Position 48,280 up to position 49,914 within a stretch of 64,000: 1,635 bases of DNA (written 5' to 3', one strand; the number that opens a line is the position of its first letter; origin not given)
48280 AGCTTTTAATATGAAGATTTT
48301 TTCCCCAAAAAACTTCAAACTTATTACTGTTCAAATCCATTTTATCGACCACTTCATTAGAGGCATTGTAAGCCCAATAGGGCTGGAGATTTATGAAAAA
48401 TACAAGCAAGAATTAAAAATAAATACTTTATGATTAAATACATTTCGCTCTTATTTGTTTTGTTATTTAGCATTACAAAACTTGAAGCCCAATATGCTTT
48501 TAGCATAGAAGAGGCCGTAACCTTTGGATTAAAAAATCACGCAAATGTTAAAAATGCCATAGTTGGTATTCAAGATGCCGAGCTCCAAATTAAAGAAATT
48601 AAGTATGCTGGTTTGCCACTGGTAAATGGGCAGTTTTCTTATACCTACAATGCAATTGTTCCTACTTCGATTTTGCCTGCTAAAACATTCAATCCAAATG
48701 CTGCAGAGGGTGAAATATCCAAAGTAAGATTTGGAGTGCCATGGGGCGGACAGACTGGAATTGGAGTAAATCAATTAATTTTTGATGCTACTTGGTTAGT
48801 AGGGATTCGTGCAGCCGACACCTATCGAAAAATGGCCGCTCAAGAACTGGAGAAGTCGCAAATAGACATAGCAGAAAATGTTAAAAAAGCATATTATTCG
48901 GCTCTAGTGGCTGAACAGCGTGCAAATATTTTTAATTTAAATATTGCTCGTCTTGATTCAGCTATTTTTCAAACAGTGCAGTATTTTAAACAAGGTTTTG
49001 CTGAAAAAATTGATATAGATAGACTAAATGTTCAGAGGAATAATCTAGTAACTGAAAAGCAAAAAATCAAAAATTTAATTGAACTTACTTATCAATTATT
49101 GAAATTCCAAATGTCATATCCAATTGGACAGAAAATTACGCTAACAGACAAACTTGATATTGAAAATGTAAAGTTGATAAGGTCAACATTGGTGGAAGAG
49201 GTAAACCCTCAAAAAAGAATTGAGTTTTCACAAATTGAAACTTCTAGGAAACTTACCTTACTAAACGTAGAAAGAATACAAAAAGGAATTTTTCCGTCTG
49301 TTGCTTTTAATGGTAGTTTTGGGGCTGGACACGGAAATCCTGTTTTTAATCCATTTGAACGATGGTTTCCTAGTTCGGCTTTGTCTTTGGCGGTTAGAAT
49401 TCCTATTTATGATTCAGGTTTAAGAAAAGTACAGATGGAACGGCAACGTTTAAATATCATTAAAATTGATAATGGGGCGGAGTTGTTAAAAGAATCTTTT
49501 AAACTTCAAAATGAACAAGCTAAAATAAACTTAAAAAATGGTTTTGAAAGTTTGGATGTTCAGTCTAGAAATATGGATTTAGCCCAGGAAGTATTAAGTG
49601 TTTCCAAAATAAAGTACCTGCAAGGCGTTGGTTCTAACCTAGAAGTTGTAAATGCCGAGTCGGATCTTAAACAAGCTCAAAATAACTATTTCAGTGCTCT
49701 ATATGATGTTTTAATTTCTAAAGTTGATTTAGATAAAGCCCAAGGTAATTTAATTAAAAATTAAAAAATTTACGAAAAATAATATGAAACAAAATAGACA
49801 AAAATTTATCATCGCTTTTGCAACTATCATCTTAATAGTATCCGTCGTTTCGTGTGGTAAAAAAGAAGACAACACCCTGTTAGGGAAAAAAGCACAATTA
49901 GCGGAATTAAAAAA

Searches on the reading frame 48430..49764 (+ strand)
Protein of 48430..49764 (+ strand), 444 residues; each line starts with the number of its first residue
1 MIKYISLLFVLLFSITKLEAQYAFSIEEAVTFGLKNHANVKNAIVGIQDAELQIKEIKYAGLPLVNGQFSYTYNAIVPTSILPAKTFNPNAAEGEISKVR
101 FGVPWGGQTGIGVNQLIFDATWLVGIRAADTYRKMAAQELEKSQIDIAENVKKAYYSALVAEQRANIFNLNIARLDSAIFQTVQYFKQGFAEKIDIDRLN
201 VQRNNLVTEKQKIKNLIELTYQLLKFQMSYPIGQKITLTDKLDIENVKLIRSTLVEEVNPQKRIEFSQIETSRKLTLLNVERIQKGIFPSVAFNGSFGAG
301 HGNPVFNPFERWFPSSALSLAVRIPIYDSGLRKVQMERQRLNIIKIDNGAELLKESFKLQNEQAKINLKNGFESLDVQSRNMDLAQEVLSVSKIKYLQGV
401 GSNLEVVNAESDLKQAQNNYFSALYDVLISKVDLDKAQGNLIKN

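Call 67: search_protein_families(library=pfam, proteins=[window:48430-49764:+], max_evalue=0.001)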
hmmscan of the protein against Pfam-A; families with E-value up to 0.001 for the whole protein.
window:48430-49764:+ (444 aa): 1 family
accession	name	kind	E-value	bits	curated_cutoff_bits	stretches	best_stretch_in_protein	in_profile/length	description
PF02321.23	OEP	-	8.7e-35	120.7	22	2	279-435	28-183/187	Outer membrane efflux protein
